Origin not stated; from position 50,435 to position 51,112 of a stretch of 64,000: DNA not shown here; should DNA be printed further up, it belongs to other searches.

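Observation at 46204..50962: XRE regulator translationally coupled (GTGA) to methylmalonyl-CoA epimerase heading an epimerase-ACAD-kinase-ABC-F operon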

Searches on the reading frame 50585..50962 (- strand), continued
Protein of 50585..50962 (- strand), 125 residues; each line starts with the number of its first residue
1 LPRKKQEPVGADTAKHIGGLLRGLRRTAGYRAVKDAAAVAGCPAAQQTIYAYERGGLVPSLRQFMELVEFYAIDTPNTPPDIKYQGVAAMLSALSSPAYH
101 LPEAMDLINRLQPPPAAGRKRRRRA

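Call 39: fold_search(model_id=the predicted structure, library=pdb)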
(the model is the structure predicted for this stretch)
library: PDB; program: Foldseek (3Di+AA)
matches with E <= 10: 69; with E <= 0.001: 0
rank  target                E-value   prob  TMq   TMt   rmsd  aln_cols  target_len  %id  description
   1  5woq_B                2.1e-01  0.94  0.36  0.51   7.2        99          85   20  Crystal structure of an XRE family protein transcriptional regulator from Mycobacterium smegmatis (released 2017-08-16)
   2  3f51_F                2.2e-01  0.92  0.36  0.47   8.4       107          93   17  Crystal Structure of the clp gene regulator ClgR from Corynebacterium glutamicum (released 2008-11-18)
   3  3f51_A                2.4e-01  0.84  0.34  0.42   7.8       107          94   19  Crystal Structure of the clp gene regulator ClgR from Corynebacterium glutamicum (released 2008-11-18)
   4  3f51_E                2.8e-01  0.85  0.35  0.45   8.7       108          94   16  Crystal Structure of the clp gene regulator ClgR from Corynebacterium glutamicum (released 2008-11-18)
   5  5woq_C                3.4e-01  0.90  0.36  0.52   7.2        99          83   20  Crystal structure of an XRE family protein transcriptional regulator from Mycobacterium smegmatis (released 2017-08-16)
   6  3f51_B                5.1e-01  0.82  0.36  0.47   8.2       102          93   14  Crystal Structure of the clp gene regulator ClgR from Corynebacterium glutamicum (released 2008-11-18)
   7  3f52_E                5.4e-01  0.85  0.37  0.55   6.8        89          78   18  Crystal structure of the clp gene regulator ClgR from C. glutamicum (released 2008-11-18)
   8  5woq_A                5.4e-01  0.85  0.36  0.54   6.1        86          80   22  Crystal structure of an XRE family protein transcriptional regulator from Mycobacterium smegmatis (released 2017-08-16)
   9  2ewt                  7.8e-01  0.92  0.41  0.68   3.7        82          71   21  Crystal structure of the DNA-binding domain of BldD (released 2006-06-13)
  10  2ofy_A                1.0e+00  0.80  0.37  0.54   4.5        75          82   17  Crystal structure of putative XRE-family transcriptional regulator from Rhodococcus sp. (released 2007-01-16)
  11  4i6u_D                1.3e+00  0.69  0.38  0.59   5.0        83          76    6  Crystal Structure of a Y37F mutant of the Restriction-Modification Controller Protein C.Esp1396I (released 2013-11-13)
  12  4i6u_B                1.9e+00  0.60  0.40  0.59   5.0        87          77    6  Crystal Structure of a Y37F mutant of the Restriction-Modification Controller Protein C.Esp1396I (released 2013-11-13)
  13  3g5g_N                1.9e+00  0.54  0.37  0.58   5.1        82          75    6  Crystal Structure of the Wild-Type Restriction-Modification Controller Protein C.Esp1396I (released 2009-08-25)
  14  3n0p_A                2.1e+00  0.08  0.21  0.17  16.0       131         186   14  A mutant human Prolactin receptor antagonist H30A in complex with the extracellular domain of the human prolactin rece (released 2010-09-29)
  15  2ofy_B                2.2e+00  0.54  0.38  0.55   5.3        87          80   16  Crystal structure of putative XRE-family transcriptional regulator from Rhodococcus sp. (released 2007-01-16)
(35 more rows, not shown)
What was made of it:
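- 50585..50962 (-): XRE/BldD-NTD-like small helix-turn-helix (HTH) protein, 125 aa, TTG start. It has basic N- and C-terminal tails (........... and ...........). Top Foldseek hits are a M. smegmatis XRE regulator, ClgR and the BldD N-terminal domain, with probability 0.92-0.94 but E of 0.2-0.8 (call 39).
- On XRE-family HTH (Pfam HTH_31 / HTH_3): The top Foldseek PDB hits are all XRE-type DNA binders (5woq, 3f51, 2ewt, C-proteins), with probability up to 0.94 but E of 0.2-0.8 and TM-scores of 0.36-0.68 (call 39).
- Closest known: Small actinobacterial XRE-type regulators: ClgR. Same: These are the closest fold neighbours of the AF2 model (call 39).
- The fold matches have non-significant E-values of 0.2-0.8 (call 39). 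The closest fold matches include the protease regulator ClgR (call 39). The model's top fold neighbours are all DNA-binding XRE proteins (call 39).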

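Call 40: search_solved_structures(query=A2, max_evalue=1, show_alignments=2)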
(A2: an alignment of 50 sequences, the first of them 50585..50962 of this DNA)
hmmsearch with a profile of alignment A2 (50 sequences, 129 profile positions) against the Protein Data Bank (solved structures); distinct sequences matched with E-value up to 1: 3.
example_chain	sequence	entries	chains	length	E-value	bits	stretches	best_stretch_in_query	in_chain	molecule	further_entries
2ewt_A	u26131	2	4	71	0.014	18.7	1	10-73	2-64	putative DNA-binding protein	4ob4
5mfb_A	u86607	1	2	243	0.6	13.5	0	63-124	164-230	YIII(Dq)4CqI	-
3e9a_A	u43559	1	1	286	0.82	13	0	44-116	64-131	2-dehydro-3-deoxyphosphooctonate aldolase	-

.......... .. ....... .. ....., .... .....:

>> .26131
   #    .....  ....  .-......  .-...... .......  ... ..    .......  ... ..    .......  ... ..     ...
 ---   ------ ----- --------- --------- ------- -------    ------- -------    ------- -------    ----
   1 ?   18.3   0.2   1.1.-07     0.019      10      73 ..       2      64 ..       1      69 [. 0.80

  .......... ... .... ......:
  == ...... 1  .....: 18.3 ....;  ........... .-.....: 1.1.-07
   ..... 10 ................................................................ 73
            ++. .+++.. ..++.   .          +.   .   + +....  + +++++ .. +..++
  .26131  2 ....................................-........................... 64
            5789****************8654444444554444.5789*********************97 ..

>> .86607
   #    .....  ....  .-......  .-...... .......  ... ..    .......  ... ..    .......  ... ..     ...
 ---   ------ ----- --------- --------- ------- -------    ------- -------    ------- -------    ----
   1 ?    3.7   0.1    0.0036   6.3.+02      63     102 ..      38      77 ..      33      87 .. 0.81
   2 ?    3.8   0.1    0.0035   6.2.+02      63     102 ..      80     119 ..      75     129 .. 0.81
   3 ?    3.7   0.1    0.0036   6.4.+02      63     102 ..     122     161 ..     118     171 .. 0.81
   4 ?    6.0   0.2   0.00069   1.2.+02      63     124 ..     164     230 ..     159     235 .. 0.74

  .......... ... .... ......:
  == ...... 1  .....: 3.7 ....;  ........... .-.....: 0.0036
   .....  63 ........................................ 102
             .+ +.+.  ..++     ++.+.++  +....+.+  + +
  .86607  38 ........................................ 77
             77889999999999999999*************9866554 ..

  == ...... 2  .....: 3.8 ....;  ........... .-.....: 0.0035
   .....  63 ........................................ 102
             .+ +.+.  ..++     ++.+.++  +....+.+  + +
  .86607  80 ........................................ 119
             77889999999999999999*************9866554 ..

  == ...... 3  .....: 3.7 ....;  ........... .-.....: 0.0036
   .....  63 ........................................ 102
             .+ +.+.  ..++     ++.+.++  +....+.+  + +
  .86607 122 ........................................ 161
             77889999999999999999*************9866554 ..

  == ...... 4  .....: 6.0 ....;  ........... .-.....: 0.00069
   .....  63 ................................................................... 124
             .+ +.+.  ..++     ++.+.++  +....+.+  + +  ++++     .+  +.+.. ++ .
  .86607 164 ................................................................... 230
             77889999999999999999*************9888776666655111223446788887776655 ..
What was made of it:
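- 50585..50962 (-): A profile search of the PDB finds the BldD N-terminal domain at E 0.014 (call 40).
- Closest known: Small actinobacterial XRE-type regulators: ClgR. Same: The BldD N-terminal domain is the only PDB sequence hit to the family profile at E below 0.1 (E 0.014, call 40).
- The profile search did not retrieve ClgR by sequence (call 40). The sequence profile hits the DNA-binding domain of BldD (call 40).
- Tried and rejected: It was rejected because the family profile does not retrieve ClgR at E of 1 or below (call 40).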

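Call 50: find_encoding_contigs(protein=window:50585-50962:-, flank=7000, max_places=6)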
Protein window:50585-50962:- (125 aa): 3 contigs read that carry it; 3 places shown.
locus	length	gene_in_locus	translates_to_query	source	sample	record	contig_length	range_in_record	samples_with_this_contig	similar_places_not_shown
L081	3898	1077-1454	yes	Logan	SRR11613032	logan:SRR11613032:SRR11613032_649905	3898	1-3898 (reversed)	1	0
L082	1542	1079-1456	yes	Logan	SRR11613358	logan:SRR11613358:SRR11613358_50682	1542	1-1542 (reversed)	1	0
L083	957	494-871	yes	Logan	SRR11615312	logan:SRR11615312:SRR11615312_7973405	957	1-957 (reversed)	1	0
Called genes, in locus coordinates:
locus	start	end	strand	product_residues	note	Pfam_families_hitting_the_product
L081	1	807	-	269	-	?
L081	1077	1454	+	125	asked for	PF13560:HTH_31 (weak)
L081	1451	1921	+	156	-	PF00903:Glyoxalase, PF13468:Glyoxalase_3, PF13669:Glyoxalase_4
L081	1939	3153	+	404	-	PF02771:Acyl-CoA_dh_N, PF02770:Acyl-CoA_dh_M, PF00441:Acyl-CoA_dh_1, PF08028:Acyl-CoA_dh_2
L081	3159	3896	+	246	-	?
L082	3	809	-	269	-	?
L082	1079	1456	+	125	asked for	PF13560:HTH_31 (weak)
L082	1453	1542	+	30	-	?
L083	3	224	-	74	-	?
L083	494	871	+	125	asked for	PF13560:HTH_31 (weak)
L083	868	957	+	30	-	?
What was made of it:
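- Checked: An independent public gene call on a contig that encodes the identical 125-aa XRE protein gives the same genes and the same gaps: a 4-nt overlap, then 17 nt and 5 nt. It also gives a 269-nt intergenic region before the FtsH-like gene (call 50).
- An independent gene call agrees with the short form (call 50).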

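Call 56: search_protein_representatives(alignment_id=A2)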
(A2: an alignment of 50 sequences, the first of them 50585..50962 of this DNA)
Query: 50 sequences, 129 profile positions. Proteins with E-value up to 0.001 (for the whole library): 83; up to 1e-10: 46; up to 1e-30: 17. The best 83 are listed.
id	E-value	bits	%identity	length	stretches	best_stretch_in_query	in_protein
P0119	1.0e-55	203.5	-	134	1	1-128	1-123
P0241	3.2e-55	202.0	-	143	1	1-126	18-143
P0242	7.3e-53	194.4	-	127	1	1-127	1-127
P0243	9.2e-51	187.6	-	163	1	1-128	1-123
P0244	7.1e-49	181.4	-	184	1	1-128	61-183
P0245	2.0e-47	176.8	-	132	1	1-128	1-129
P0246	2.4e-40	153.8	-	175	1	1-83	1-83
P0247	2.8e-39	150.4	-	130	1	1-91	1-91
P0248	2.9e-39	150.4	-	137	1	1-105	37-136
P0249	1.3e-37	145.1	-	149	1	5-121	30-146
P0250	1.5e-37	144.9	-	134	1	1-79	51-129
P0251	1.1e-36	142.1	-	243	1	17-114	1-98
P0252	3.3e-34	134.0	-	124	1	1-92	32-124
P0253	4.5e-33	130.3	-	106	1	1-67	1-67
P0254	1.1e-31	125.9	-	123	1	1-125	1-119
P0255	3.7e-31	124.2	-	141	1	5-124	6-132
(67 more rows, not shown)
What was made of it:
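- Closest known: Small actinobacterial XRE-type regulators: ClgR. Different: The family forms a compact, isolated group (call 56).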

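Call 58: find_encoding_contigs(protein=P0254, flank=5000, max_places=3)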
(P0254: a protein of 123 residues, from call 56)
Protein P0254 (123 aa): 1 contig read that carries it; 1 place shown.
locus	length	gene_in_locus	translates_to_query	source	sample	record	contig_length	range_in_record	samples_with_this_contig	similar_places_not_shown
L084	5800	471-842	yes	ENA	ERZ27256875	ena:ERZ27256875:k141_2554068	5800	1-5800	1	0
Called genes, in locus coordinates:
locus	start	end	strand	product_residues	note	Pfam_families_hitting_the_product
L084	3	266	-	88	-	?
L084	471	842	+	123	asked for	PF13560:HTH_31 (weak)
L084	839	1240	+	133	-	PF00903:Glyoxalase, PF13468:Glyoxalase_3, PF13669:Glyoxalase_4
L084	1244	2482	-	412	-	PF08240:ADH_N, PF00107:ADH_zinc_N, PF13602:ADH_zinc_N_2 (faint)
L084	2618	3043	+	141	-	PF03479:PCC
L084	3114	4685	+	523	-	PF01039:Carboxyl_trans, PF03255:ACCA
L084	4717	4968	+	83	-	-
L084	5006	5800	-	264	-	?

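Call 59: find_encoding_contigs(protein=P0255, flank=5000, max_places=3)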
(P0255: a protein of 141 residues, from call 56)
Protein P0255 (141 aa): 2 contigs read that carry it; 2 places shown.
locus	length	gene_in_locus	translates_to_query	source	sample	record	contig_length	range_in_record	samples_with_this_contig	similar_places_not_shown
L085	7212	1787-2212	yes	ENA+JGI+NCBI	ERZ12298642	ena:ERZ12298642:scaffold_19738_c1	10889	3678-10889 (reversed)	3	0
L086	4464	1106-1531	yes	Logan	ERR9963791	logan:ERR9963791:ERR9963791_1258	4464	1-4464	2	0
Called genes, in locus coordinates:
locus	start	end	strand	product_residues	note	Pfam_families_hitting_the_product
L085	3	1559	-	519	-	?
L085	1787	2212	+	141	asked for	-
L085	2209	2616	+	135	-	PF00903:Glyoxalase, PF13468:Glyoxalase_3, PF13669:Glyoxalase_4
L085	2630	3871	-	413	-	PF08240:ADH_N, PF00107:ADH_zinc_N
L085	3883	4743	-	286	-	PF19656:DUF6159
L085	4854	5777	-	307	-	PF12705:PDDEXK_1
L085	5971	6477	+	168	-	-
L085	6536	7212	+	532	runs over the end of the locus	PF01039:Carboxyl_trans, PF03255:ACCA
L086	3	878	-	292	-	?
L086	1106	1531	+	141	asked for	-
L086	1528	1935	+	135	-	PF00903:Glyoxalase, PF13468:Glyoxalase_3, PF13669:Glyoxalase_4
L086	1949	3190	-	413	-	PF08240:ADH_N, PF00107:ADH_zinc_N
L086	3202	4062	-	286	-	PF19656:DUF6159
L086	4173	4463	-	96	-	?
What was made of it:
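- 50585..50588 (-): GTGA junction, where the MCE start GTG overlaps the XRE stop TGA. The most distant family members still overlap MCE by 4 nt in independent gene calls (calls 58, 59).
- The most distant family members still overlap MCE by 4 nt (calls 58, 59).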

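Call 69: search_protein_families(library=ncbifam, proteins=[L085:2630-3871:-, L084:1244-2482:-, L024:7410-8867:-], max_evalue=1e-20)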
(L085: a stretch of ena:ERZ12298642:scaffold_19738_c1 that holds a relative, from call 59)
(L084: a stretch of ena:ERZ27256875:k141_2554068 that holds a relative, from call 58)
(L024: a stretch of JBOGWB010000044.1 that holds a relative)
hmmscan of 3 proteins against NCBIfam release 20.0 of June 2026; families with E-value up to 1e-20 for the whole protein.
L085:2630-3871:- (413 aa): 2 families
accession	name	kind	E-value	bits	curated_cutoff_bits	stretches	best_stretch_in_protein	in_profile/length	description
TIGR01751.1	crot-CoA-red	equivalog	5.1e-156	519.4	378.55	1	17-410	4-395/398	crotonyl-CoA carboxylase/reductase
TIGR02824.1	quinone_pig3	subfamily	3.3e-26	92.1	296.8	0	153-256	92-193/325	putative NAD(P)H quinone oxidoreductase, PIG3 family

L084:1244-2482:- (412 aa): 3 families
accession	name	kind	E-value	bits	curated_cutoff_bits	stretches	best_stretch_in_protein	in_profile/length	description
TIGR01751.1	crot-CoA-red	equivalog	7.9e-167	555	378.55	1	18-408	5-395/398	crotonyl-CoA carboxylase/reductase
TIGR02824.1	quinone_pig3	subfamily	1.9e-32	112.6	296.8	0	150-255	92-195/325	putative NAD(P)H quinone oxidoreductase, PIG3 family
NF010344.0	PRK13771.1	subfamily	4.3e-24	85.1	349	0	34-250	9-212/334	putative alcohol dehydrogenase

L024:7410-8867:- (485 aa): 4 families
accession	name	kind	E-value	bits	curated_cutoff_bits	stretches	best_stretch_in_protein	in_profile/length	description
NF011645.0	PRK15063.1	equivalog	6e-220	730.5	562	1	65-484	8-428/430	isocitrate lyase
TIGR01346.1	isocit_lyase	equivalog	6.6e-173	575.9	275.9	2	68-309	2-256/527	isocitrate lyase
NF005074.0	PRK06498.1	equivalog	1.7e-45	155.6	446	0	203-294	178-270/531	isocitrate lyase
TIGR02317.1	prpB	equivalog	1.1e-25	90.4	354.4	1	112-294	4-161/285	methylisocitrate lyase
